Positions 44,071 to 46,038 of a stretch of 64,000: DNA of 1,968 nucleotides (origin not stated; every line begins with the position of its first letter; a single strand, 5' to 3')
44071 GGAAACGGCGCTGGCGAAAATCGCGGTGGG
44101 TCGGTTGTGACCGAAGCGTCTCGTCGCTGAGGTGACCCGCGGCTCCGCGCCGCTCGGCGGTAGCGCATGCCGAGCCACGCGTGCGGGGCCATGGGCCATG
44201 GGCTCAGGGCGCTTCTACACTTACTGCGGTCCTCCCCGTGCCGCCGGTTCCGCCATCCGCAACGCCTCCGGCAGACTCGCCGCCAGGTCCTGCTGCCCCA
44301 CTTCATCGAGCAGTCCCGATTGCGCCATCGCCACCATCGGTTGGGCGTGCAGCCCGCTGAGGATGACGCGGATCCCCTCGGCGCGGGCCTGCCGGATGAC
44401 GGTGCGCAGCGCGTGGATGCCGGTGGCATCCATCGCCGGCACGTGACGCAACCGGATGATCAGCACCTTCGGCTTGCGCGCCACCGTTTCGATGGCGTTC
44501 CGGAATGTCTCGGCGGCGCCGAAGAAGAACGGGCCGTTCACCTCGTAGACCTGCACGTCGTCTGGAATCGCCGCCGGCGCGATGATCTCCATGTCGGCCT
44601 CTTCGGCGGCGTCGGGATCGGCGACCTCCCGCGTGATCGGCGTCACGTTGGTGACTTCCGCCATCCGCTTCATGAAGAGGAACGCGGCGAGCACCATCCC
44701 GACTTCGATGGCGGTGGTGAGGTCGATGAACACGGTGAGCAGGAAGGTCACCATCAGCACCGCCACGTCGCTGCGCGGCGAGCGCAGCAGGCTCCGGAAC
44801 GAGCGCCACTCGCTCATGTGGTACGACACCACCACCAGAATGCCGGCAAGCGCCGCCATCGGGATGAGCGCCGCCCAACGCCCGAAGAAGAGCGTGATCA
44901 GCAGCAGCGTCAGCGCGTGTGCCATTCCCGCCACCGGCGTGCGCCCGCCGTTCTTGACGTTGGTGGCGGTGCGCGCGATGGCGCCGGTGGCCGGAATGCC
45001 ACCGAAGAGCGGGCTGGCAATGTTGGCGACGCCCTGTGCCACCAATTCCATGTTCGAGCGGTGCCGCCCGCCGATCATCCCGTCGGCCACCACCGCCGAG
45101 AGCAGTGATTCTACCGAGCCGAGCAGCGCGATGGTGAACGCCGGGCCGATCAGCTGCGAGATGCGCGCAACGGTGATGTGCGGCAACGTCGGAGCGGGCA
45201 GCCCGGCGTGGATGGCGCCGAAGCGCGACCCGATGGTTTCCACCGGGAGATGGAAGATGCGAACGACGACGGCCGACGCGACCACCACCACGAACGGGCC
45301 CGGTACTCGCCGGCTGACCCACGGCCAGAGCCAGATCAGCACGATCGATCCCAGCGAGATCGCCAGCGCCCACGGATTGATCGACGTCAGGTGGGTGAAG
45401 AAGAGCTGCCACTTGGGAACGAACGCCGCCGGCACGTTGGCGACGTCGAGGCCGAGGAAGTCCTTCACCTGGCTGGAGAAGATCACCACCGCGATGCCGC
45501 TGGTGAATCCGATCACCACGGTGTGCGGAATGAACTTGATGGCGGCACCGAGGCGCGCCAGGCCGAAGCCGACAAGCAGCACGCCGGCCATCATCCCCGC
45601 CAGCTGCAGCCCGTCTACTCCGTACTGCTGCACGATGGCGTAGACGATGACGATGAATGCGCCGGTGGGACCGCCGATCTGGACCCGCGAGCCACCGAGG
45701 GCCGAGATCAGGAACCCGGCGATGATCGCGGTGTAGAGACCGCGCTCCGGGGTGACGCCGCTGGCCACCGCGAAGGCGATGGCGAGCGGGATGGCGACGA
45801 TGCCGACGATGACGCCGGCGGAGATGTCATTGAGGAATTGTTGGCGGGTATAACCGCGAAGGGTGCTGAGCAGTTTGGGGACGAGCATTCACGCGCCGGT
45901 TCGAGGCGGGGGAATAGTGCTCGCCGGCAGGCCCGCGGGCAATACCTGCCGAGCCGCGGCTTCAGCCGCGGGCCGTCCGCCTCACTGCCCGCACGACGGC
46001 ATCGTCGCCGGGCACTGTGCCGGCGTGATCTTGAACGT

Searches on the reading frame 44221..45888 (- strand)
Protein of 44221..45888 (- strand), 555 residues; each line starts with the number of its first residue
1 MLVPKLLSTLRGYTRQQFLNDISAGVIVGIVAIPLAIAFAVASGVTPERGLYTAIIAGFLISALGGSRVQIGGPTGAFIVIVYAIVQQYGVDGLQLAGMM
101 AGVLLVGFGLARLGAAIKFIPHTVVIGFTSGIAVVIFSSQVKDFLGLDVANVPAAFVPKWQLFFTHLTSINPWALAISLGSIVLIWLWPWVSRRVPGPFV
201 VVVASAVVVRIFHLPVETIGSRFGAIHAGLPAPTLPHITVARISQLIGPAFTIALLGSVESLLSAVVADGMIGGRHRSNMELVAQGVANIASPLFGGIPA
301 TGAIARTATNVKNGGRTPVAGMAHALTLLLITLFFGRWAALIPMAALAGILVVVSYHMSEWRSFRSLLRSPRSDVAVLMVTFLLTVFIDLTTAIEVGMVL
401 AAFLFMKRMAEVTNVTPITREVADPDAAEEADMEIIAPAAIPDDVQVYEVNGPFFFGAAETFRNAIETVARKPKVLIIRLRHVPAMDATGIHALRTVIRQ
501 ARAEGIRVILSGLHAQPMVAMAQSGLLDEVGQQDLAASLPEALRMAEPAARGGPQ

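Call 50: search_protein_families(library=pfam, proteins=[window:44221-45888:-], max_evalue=0.0001)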
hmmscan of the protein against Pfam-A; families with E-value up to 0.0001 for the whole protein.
window:44221-45888:- (555 aa): 2 families
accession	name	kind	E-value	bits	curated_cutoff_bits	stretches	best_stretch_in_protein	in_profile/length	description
PF00916.26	Sulfate_transp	-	1.7e-88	297.4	23.2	1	18-381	1-380/380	Sulfate permease family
PF01740.26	STAS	-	1.8e-18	66.7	22.6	1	440-540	5-104/106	STAS domain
